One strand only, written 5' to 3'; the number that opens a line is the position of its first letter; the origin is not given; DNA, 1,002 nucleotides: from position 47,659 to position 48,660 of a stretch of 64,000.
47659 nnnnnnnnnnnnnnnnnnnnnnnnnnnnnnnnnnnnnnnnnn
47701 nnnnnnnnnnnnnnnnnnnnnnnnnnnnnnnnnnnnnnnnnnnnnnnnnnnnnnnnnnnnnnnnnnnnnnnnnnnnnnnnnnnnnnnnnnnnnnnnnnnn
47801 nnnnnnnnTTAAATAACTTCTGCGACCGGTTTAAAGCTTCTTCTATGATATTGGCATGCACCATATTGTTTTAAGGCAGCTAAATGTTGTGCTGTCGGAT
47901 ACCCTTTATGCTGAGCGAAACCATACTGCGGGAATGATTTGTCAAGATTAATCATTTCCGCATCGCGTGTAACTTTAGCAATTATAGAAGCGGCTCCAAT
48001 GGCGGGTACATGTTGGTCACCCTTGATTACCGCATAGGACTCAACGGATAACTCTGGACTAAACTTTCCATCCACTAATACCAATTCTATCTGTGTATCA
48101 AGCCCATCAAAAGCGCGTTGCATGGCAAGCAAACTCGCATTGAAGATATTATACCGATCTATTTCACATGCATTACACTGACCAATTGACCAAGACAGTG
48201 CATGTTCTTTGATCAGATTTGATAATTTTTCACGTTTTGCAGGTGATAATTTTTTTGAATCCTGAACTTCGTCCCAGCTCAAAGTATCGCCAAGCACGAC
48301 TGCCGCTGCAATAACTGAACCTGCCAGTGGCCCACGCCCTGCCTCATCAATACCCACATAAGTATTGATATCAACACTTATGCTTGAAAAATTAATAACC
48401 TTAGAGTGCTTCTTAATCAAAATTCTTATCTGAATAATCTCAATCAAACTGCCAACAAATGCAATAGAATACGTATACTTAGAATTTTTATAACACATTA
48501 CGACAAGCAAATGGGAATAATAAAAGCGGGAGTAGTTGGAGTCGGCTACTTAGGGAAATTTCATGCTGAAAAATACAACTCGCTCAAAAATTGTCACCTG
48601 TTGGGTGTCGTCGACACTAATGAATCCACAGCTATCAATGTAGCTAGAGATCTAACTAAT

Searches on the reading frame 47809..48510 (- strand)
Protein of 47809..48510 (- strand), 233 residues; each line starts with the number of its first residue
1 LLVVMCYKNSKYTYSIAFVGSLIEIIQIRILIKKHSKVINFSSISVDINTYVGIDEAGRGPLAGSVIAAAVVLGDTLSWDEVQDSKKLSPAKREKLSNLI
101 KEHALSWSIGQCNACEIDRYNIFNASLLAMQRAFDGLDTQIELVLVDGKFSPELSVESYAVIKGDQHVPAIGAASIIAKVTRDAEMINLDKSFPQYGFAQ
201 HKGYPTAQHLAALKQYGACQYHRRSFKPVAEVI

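Call 5: search_protein_families(library=ncbifam, proteins=[window:47809-48510:-], max_evalue=0.00001)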
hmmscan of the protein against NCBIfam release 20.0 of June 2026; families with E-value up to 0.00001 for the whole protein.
window:47809-48510:- (233 aa): 9 families
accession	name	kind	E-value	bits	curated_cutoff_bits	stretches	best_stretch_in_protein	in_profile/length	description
NF000596.1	PRK00015.1-4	equivalog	2.1e-78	262.5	251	1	51-232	2-183/186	ribonuclease HII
NF000594.1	PRK00015.1-1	equivalog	1.7e-70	237.5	243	1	46-231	66-250/251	ribonuclease HII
NF000595.1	PRK00015.1-3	equivalog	4.6e-70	235.4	167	1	50-231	3-186/188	ribonuclease HII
NF010537.0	PRK13925.1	equivalog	5.3e-58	196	252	1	48-229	9-195/200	ribonuclease HII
NF000598.1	PRK00015.2-2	equivalog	2.3e-56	190.7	273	1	49-228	20-202/203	ribonuclease HII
NF010538.0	PRK13926.1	equivalog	2.8e-53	181.3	285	1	52-232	25-204/213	ribonuclease HII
NF000600.1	PRK00015.2-4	equivalog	1.8e-48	165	364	1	48-230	27-211/212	ribonuclease HII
NF011119.0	PRK14550.1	equivalog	2.1e-28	99.8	350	1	52-227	3-186/204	ribonuclease HII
TIGR00729.1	TIGR00729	equivalog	2.2e-20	73.6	123.3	1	52-205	2-172/207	ribonuclease HII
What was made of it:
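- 47809..48420 (-): rnhB (RNase HII), transcribed away from gnnA. The start is uncertain; TTG at 48420 gives 203 aa, as in the relatives. The maximal ORF reaches 48510. NF000596, 262 bits (call 5).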

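Call 6: search_protein_families(library=pfam, proteins=[window:47809-48510:-], max_evalue=0.00001)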
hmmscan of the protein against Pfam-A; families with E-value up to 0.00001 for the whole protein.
window:47809-48510:- (233 aa): 1 family
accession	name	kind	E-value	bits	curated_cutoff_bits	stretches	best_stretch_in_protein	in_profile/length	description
PF01351.25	RNase_HII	-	1.1e-40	140.1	25.8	1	52-228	1-198/199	Ribonuclease HII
